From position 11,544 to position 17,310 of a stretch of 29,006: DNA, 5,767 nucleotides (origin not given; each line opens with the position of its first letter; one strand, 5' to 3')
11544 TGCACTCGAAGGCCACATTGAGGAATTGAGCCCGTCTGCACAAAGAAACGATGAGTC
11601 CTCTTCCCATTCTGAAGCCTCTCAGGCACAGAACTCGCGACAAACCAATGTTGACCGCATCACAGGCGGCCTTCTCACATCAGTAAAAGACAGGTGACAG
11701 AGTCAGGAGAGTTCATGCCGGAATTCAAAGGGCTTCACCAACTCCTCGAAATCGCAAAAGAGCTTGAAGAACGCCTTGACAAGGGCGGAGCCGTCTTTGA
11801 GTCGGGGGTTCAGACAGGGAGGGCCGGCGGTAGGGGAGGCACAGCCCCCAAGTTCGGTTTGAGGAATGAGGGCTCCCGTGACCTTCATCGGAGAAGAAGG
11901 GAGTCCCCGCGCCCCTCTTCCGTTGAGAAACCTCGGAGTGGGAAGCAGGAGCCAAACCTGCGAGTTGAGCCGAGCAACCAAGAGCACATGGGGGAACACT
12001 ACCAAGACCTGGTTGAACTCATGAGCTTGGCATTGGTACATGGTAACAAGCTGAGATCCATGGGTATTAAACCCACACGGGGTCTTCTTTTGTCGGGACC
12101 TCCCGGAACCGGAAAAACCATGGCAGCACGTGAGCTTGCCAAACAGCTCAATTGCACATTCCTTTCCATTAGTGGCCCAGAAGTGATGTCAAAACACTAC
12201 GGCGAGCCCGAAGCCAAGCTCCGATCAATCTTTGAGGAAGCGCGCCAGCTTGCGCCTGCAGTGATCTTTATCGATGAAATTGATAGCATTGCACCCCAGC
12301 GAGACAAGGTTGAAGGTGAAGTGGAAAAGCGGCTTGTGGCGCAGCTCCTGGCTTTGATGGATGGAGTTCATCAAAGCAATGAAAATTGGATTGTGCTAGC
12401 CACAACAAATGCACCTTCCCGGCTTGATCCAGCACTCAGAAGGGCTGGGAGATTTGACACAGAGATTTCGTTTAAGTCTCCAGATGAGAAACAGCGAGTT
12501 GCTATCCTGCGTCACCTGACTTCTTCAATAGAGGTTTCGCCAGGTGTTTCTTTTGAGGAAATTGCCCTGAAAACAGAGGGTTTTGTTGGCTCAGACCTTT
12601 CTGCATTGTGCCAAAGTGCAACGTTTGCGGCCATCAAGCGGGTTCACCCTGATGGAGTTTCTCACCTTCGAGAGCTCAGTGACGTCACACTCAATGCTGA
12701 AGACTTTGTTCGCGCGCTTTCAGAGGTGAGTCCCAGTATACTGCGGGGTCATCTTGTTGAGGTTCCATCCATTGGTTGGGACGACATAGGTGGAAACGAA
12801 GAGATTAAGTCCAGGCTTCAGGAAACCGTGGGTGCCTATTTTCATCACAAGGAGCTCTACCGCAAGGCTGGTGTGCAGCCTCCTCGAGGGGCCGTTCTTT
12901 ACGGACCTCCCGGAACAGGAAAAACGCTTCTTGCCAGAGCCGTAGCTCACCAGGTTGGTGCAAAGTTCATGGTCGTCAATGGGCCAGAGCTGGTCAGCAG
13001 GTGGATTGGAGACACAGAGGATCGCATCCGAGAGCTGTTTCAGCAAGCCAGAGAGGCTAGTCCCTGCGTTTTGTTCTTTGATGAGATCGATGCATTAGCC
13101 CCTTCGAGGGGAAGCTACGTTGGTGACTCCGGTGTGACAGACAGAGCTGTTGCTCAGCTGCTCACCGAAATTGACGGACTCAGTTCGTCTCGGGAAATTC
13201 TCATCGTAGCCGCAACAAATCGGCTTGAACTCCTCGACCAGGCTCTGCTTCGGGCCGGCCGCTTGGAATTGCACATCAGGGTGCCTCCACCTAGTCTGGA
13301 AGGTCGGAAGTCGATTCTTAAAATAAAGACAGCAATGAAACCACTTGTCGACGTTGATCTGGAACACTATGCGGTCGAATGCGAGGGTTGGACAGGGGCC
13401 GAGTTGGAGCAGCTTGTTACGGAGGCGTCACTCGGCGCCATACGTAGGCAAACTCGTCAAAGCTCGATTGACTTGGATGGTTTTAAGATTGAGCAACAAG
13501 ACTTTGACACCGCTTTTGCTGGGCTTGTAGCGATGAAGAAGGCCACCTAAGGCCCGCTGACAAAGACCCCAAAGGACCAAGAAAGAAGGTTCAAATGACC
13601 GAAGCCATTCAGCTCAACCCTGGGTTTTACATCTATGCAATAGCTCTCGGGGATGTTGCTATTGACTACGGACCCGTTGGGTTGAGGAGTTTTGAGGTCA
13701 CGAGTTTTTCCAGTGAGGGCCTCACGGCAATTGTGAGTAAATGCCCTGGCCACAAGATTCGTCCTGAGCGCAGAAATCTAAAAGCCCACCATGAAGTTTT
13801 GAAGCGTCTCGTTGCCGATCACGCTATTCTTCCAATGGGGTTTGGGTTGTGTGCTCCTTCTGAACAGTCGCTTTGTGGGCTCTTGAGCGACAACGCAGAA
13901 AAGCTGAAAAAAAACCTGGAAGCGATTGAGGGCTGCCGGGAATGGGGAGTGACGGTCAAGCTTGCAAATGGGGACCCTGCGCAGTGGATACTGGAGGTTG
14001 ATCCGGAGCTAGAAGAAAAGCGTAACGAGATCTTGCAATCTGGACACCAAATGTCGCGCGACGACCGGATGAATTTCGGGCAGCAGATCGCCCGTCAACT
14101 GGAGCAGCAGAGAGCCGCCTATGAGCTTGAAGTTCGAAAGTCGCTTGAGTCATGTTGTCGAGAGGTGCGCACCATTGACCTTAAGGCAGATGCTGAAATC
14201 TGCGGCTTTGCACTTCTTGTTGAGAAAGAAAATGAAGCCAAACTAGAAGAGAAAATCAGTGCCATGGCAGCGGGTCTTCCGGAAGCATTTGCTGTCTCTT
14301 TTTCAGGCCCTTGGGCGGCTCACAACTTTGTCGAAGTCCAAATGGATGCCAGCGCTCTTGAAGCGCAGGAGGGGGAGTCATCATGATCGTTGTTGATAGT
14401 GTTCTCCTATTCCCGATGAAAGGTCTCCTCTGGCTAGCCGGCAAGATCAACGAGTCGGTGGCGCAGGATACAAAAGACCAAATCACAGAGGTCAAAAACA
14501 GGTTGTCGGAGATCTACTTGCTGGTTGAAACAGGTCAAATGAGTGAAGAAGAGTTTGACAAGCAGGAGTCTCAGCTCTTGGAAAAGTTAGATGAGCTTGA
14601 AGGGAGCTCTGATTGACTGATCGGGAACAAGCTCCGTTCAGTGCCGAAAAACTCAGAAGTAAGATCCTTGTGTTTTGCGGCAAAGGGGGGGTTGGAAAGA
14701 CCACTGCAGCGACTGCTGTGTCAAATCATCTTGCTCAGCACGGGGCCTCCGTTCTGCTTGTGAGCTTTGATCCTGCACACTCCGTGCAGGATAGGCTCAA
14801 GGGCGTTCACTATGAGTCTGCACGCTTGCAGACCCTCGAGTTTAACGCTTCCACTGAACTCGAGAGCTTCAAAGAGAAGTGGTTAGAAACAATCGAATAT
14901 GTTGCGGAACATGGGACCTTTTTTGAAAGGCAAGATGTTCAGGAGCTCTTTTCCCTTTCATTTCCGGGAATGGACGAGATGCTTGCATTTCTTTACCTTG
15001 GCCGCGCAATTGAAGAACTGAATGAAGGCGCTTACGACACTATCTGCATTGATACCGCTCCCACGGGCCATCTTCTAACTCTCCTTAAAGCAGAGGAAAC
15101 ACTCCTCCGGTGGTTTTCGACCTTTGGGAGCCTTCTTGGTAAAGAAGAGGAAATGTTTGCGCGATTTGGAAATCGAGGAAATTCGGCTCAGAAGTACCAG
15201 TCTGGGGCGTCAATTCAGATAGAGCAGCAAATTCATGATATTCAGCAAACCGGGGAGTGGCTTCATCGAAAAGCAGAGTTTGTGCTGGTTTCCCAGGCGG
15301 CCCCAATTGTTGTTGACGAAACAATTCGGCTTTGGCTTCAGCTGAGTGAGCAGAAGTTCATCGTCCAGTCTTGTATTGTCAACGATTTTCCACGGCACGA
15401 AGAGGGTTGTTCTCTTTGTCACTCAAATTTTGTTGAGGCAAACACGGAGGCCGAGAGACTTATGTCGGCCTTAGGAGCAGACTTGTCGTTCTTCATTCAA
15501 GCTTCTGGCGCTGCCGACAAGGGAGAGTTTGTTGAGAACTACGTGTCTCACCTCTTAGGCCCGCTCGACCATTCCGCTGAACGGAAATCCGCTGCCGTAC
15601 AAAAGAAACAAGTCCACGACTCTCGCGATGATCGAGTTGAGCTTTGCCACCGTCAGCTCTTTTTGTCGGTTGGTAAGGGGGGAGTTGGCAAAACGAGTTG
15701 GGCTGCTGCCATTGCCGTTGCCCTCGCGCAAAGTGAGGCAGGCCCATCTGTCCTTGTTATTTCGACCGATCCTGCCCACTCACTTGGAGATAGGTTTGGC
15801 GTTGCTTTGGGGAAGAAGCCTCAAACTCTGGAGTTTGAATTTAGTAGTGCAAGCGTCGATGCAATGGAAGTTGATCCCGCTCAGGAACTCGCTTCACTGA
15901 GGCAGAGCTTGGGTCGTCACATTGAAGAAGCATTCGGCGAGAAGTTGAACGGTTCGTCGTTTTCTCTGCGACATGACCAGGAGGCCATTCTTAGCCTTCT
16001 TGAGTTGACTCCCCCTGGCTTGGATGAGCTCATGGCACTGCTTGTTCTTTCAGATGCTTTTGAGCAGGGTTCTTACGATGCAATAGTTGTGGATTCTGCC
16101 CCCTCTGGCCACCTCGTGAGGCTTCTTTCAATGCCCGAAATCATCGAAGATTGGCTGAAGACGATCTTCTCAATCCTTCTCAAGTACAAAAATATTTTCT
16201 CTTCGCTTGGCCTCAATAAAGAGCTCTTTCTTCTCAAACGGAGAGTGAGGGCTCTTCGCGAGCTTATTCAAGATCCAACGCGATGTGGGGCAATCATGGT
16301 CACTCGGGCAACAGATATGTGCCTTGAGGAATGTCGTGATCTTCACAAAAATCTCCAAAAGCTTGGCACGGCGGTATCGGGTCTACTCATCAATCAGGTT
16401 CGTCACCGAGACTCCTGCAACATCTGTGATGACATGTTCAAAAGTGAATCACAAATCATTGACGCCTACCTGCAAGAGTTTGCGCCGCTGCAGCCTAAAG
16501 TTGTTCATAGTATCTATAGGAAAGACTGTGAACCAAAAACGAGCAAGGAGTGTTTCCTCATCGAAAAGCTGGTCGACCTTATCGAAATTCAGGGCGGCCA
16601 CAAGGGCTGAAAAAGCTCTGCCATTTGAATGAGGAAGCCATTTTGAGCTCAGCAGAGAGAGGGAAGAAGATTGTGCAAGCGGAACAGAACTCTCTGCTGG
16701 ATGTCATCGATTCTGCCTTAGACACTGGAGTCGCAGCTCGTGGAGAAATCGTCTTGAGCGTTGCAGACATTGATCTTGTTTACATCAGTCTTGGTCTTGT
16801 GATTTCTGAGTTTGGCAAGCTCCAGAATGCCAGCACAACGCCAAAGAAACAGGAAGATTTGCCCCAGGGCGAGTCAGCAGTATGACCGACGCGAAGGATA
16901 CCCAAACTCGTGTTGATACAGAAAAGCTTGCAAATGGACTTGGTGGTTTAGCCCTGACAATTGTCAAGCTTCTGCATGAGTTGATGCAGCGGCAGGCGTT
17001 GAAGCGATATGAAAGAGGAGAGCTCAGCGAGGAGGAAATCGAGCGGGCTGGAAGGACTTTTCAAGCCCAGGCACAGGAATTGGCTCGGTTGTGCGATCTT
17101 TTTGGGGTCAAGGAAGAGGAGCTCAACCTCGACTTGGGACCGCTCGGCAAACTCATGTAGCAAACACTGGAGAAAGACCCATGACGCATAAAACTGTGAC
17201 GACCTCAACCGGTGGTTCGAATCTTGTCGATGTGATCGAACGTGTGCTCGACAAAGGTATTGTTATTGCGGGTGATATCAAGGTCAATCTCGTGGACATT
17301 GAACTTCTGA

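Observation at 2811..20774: Candidate light-controlled buoyancy system: PYP, chromophore enzymes, CheA-like kinase and gas vesicles in one locus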

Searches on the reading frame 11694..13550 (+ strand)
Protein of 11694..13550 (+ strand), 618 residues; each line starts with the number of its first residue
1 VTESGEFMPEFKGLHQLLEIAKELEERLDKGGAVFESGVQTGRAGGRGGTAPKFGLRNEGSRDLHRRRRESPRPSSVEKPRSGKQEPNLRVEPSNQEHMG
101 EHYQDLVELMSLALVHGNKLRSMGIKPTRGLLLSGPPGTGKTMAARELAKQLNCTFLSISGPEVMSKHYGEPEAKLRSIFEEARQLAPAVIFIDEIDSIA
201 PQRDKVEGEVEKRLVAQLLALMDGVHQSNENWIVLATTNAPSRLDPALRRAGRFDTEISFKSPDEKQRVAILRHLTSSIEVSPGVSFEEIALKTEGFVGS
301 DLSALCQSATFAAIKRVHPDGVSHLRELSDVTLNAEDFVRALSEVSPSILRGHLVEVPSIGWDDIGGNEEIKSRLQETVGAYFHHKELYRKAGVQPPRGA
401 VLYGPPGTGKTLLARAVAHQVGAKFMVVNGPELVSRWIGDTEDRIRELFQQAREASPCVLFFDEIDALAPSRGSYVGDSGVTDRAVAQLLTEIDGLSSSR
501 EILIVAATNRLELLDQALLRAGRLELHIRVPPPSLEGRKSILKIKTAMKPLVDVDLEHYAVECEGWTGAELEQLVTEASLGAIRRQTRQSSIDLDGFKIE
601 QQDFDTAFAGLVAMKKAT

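Call 4: search_protein_families(library=pfam, proteins=[window:11694-13550:+], max_evalue=0.01)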
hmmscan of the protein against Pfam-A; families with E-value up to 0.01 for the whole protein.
window:11694-13550:+ (618 aa): 46 families (the best 25 are shown)
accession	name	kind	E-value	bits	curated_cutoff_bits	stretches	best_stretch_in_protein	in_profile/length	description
PF00004.35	AAA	-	2.7e-89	296.8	21.2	2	131-260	1-129/131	ATPase family associated with various cellular activities (AAA)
PF17862.7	AAA_lid_3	-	1.2e-24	85.9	27.2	2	285-319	2-36/45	AAA+ lid domain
PF07728.20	AAA_5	-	1.9e-15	57.5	22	2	131-250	2-137/139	AAA domain (dynein-related subfamily)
PF13191.12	AAA_16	-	5.8e-15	56.6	32.6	2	129-229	25-131/167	AAA ATPase domain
PF05496.18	RuvB_N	-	6.4e-14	52.4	27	2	130-203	35-100/159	Holliday junction DNA helicase RuvB P-loop domain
PF13401.12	AAA_22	-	5.7e-13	49.8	27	2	131-165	8-45/130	AAA domain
PF13671.12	AAA_33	-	6.8e-11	43.1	27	2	132-255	3-96/143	AAA domain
PF13173.12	AAA_14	-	1.3e-10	41.9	27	2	131-211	5-86/129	AAA domain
PF07724.20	AAA_2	-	4.7e-10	40.2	27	1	130-226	5-103/166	AAA domain (Cdc48 subfamily)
PF06068.19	TIP49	-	8.5e-10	38.8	23.8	2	128-174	50-98/347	TIP49 P-loop domain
PF13521.12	AAA_28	-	4.6e-09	37.1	27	2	132-185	3-55/164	AAA domain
PF20720.3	nSTAND3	-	8e-09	35.8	27.2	1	130-169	19-61/155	Novel STAND NTPase 3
PF00910.28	RNA_helicase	-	4.1e-08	34.1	21.5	1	132-167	2-37/105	RNA helicase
PF13238.12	AAA_18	-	1.2e-07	32.7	29.4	1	132-199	2-44/128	AAA domain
PF05729.18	NACHT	-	2.3e-07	31.2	26.7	0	163-276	56-164/167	NACHT domain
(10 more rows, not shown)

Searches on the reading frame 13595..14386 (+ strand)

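Call 4: search_protein_families(library=pfam, proteins=[window:13595-14386:+], max_evalue=0.01)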
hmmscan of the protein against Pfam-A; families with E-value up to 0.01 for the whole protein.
window:13595-14386:+ (263 aa): 1 family
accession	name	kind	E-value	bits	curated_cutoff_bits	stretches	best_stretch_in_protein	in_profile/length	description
PF06386.16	GvpL_GvpF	-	8.9e-54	183.5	23.6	1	10-247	1-245/245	Gas vesicle synthesis protein GvpL/GvpF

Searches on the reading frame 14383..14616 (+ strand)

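Call 4: search_protein_families(library=pfam, proteins=[window:14383-14616:+], max_evalue=0.01)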
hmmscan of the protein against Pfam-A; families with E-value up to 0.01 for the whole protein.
window:14383-14616:+ (77 aa): 2 families
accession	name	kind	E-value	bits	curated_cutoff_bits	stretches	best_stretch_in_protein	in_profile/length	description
PF05120.17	GvpG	-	7.7e-14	52.1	30.6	1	8-71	5-67/67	Gas vesicle protein G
PF16476.10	DUF5053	-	0.00031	20.8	26.6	0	37-74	1-38/71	Domain of unknown function (DUF5053)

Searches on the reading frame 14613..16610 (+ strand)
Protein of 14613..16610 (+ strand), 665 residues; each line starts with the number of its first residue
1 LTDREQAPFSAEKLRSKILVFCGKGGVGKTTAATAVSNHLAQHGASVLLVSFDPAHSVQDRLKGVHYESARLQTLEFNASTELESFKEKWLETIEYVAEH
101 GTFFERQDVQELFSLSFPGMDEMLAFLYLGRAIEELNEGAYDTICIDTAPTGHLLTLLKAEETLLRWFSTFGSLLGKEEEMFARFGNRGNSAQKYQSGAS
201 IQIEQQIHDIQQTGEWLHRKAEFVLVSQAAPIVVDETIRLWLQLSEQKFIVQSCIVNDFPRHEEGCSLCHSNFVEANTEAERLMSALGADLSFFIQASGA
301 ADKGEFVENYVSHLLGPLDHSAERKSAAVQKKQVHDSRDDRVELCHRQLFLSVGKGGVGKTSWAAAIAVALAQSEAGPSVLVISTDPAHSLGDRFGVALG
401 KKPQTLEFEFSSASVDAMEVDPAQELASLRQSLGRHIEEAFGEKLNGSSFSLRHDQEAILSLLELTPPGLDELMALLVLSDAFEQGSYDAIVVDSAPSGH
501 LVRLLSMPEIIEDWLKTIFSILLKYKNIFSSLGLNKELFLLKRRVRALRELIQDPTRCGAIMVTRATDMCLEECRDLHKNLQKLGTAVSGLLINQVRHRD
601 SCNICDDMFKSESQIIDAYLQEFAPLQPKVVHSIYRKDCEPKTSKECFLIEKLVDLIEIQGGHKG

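Call 4: search_protein_families(library=pfam, proteins=[window:14613-16610:+], max_evalue=0.01)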
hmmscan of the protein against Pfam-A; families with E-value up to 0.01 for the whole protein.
window:14613-16610:+ (665 aa): 29 families (the best 25 are shown)
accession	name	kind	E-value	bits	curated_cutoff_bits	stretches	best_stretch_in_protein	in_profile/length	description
PF02374.21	ArsA_ATPase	-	4.7e-92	308.9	24.3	2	350-623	4-275/305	Anion-transporting ATPase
PF13614.12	AAA_31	-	7.5e-19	68.8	27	2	18-157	4-134/177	AAA domain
PF01656.29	CbiA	-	3.6e-18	66.2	25.4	2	18-170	1-54/125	CobQ/CobB/MinD/ParA nucleotide binding domain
PF10609.15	ParA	-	1.6e-13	51.1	27.1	2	15-54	3-42/246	NUBPL iron-transfer P-loop NTPase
PF00142.24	Fer4_NifH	-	2.4e-09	37.5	25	1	19-60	3-44/271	4Fe-4S iron sulfur cluster binding proteins, NifH/frxC family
PF00448.28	SRP54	-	1.6e-07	31.6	22.7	1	17-53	2-38/196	SRP54-type protein, GTPase domain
PF13671.12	AAA_33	-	8.4e-07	29.8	27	0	19-48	2-28/143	AAA domain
PF13481.12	AAA_25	-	9.8e-07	29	27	1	17-72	34-104/195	AAA domain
PF06564.18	CBP_BcsQ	-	2.1e-06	27.9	21.3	0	351-399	6-52/234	Cellulose biosynthesis protein BcsQ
PF13479.12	AAA_24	-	7.3e-06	26.4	27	0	353-496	8-73/195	AAA domain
PF24883.2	NPHP3_N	-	1.4e-05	25.8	24.8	1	15-93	21-93/164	Nephrocystin 3, N-terminal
PF13604.12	AAA_30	-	1.7e-05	25.1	27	0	5-52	5-54/191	AAA domain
PF20720.3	nSTAND3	-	3.2e-05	24.1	27.2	0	16-50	17-51/155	Novel STAND NTPase 3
PF03029.23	ATP_bind_1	-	3.6e-05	24.1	27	1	22-57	2-37/240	Conserved hypothetical ATP binding protein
PF13401.12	AAA_22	-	6.1e-05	23.8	27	0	17-63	6-52/130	AAA domain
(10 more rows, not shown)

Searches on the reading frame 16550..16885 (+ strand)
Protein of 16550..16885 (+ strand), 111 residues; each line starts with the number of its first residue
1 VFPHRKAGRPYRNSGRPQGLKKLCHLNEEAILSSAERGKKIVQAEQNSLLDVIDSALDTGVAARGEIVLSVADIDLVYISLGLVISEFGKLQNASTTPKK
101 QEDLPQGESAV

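Call 4: search_protein_families(library=pfam, proteins=[window:16550-16885:+], max_evalue=0.01)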
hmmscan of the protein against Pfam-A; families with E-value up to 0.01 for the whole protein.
window:16550-16885:+ (111 aa): 1 family
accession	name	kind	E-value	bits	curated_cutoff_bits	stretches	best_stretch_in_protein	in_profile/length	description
PF00741.23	Gas_vesicle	-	1.1e-09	38.7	25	1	48-86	1-39/39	Gas vesicle protein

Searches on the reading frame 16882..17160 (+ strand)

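Call 4: search_protein_families(library=pfam, proteins=[window:16882-17160:+], max_evalue=0.01)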
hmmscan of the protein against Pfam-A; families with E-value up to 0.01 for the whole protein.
window:16882-17160:+ (92 aa): 2 families
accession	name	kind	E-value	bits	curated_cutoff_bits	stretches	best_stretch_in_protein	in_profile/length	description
PF05121.17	GvpK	-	6.5e-27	93.9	25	1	11-92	4-85/85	Gas vesicle protein K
PF13560.12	HTH_31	-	0.0032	18.2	27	0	36-80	27-60/64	Helix-turn-helix domain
